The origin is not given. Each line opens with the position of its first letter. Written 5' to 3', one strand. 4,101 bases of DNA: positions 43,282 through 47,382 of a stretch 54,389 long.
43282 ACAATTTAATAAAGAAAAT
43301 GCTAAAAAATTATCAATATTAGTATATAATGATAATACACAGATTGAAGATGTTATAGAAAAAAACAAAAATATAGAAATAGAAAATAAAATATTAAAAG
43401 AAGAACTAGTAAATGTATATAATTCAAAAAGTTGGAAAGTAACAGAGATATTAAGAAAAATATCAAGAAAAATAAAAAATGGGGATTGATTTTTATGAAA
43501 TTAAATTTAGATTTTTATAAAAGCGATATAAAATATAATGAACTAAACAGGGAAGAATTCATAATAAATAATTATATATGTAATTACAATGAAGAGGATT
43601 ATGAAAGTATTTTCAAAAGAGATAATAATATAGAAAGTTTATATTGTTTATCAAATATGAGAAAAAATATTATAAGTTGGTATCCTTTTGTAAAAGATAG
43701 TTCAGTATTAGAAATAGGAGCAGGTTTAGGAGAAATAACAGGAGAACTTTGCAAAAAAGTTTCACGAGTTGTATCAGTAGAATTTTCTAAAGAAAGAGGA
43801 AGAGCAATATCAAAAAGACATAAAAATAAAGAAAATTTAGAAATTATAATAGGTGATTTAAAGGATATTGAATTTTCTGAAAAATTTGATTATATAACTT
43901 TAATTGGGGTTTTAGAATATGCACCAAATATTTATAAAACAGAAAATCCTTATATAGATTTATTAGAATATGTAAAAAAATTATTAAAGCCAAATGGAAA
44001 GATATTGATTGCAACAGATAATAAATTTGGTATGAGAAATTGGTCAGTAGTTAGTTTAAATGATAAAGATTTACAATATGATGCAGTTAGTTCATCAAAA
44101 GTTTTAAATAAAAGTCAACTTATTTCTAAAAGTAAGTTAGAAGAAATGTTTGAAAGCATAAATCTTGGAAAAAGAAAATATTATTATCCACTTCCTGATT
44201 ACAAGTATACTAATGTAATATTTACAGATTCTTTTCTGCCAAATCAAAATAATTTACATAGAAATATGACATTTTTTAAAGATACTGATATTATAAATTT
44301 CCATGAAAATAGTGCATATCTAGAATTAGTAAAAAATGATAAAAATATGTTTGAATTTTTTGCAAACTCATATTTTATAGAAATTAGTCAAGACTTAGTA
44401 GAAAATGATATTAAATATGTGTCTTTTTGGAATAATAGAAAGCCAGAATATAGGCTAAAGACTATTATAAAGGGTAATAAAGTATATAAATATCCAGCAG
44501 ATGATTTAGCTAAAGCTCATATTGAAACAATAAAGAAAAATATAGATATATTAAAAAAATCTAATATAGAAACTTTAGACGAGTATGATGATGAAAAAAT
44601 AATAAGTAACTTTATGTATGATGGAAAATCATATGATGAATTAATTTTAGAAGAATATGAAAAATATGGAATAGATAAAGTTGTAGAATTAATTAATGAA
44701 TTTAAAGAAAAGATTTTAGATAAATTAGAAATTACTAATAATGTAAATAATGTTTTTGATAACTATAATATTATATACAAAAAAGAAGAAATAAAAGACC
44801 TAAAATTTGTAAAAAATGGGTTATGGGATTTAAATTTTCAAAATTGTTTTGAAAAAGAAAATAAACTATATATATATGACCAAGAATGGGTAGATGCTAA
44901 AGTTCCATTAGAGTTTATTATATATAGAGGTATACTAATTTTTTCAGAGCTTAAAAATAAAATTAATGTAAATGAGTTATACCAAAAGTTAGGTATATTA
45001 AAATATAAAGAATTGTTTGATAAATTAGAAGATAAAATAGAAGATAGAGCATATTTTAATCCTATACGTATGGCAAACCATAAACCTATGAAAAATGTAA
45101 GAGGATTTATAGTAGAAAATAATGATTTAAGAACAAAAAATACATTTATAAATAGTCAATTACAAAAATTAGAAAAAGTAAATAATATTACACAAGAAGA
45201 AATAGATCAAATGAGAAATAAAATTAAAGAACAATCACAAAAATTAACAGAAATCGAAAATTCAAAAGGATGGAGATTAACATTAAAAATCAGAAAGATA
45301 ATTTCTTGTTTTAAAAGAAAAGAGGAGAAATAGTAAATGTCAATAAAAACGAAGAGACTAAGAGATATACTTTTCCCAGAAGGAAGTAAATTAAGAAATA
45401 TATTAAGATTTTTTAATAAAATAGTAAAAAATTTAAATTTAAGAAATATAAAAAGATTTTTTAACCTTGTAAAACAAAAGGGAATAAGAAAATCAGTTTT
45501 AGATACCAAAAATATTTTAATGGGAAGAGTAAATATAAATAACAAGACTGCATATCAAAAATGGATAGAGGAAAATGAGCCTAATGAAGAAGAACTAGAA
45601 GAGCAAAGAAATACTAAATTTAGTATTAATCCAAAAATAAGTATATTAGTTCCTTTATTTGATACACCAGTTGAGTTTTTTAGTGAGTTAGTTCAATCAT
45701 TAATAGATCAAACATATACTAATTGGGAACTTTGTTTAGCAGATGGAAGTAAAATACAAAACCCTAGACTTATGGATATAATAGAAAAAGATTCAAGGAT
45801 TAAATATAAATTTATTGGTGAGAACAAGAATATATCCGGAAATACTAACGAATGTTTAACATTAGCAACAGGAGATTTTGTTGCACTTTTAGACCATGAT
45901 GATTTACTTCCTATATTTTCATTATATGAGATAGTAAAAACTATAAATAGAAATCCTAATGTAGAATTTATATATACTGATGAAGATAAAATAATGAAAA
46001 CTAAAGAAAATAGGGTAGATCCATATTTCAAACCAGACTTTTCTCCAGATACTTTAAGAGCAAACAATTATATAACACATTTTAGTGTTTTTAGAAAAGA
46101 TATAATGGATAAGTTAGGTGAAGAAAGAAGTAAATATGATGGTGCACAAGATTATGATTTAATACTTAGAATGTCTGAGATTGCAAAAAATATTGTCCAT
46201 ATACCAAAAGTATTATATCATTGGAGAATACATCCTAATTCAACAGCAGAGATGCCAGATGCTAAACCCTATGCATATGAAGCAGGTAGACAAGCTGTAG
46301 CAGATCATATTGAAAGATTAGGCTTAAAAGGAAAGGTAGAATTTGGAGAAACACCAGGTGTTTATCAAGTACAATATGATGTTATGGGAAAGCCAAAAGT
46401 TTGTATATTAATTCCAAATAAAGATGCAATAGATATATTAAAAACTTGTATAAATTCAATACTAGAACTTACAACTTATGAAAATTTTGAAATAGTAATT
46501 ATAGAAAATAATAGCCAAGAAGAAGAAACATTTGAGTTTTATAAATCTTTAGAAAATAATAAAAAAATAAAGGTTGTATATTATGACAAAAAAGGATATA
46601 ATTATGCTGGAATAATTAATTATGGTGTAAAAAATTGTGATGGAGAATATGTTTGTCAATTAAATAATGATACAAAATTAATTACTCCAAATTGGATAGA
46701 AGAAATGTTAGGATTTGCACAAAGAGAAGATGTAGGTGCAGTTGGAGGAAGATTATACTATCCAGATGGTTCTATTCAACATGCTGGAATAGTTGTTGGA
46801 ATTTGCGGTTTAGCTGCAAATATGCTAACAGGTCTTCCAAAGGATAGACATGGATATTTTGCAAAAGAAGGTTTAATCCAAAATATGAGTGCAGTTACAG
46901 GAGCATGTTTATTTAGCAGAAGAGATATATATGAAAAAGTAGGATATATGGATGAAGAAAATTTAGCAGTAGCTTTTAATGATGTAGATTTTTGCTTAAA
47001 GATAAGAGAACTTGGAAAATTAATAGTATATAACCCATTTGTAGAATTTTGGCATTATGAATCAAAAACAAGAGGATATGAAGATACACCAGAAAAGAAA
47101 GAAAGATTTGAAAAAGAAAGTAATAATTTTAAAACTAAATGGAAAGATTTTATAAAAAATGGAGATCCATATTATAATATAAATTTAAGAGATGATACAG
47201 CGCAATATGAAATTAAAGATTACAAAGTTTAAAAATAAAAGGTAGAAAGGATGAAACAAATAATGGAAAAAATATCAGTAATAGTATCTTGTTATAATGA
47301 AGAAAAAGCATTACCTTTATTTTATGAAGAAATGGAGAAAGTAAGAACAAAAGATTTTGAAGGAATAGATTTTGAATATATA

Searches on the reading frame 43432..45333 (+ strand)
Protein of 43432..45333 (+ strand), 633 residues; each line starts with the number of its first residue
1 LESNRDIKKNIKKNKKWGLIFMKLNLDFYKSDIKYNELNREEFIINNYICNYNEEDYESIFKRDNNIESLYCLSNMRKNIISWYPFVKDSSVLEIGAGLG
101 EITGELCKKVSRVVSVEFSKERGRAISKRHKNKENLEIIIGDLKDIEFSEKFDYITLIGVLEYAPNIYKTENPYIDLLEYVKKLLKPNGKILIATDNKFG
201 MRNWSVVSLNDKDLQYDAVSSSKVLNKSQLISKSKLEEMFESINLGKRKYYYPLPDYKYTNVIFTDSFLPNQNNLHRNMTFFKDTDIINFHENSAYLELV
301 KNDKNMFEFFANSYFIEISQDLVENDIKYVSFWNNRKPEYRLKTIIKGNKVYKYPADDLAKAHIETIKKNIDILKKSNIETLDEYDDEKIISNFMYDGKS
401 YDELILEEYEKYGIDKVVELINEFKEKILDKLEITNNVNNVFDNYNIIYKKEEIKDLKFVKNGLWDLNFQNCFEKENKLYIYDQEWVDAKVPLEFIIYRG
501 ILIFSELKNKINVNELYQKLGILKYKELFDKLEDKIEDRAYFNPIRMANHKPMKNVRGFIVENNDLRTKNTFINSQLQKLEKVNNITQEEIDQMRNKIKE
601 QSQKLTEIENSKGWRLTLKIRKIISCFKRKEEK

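Call 77: search_protein_families(library=pfam, proteins=[window:43432-45333:+], max_evalue=0.001)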
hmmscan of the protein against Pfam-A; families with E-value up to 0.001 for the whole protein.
window:43432-45333:+ (633 aa): 8 families
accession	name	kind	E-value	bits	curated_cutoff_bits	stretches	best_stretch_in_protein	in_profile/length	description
PF13847.12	Methyltransf_31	-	1.2e-10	41.7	27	1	88-241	3-142/145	Methyltransferase domain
PF08242.18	Methyltransf_12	-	1.6e-10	42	30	1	93-191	1-98/98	Methyltransferase domain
PF13649.12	Methyltransf_25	-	4.1e-10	40.7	27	1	92-189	1-97/97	Methyltransferase domain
PF13489.12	Methyltransf_23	-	4.6e-10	39.9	27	1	88-245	22-159/164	Methyltransferase domain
PF08241.18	Methyltransf_11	-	5.2e-10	40.3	21.2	1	93-193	1-95/95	Methyltransferase domain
PF05219.18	DREV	-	5.9e-06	26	26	1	81-194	87-187/265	DREV methyltransferase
PF00398.26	RrnaAD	-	1e-05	25.2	24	1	80-151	22-93/263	Ribosomal RNA adenine dimethylase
PF05401.17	NodS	-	0.00067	20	24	0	90-204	45-155/201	Nodulation protein S (NodS)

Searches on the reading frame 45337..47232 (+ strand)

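Call 77: search_protein_families(library=pfam, proteins=[window:45337-47232:+], max_evalue=0.001)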
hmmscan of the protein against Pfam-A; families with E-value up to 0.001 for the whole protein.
window:45337-47232:+ (631 aa): 5 families
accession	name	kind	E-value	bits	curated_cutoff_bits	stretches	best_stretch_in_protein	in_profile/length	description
PF00535.33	Glycos_transf_2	-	3.4e-37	128.4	23.3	2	356-481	1-123/168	Glycosyl transferase family 2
PF13641.12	Glyco_tranf_2_3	-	1.4e-15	58.4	27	1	353-578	1-216/230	Glycosyltransferase like family 2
PF10111.15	Glyco_tranf_2_2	-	2.1e-07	31.2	27.3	1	374-463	18-108/276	Glycosyltransferase like family 2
PF13712.12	Glyco_tranf_2_5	-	1.3e-06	28.7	27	1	386-591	3-206/210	Glycosyltransferase like family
PF13632.12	Glyco_trans_2_3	-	8.4e-05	22.9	27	0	513-577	65-127/198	Glycosyl transferase family group 2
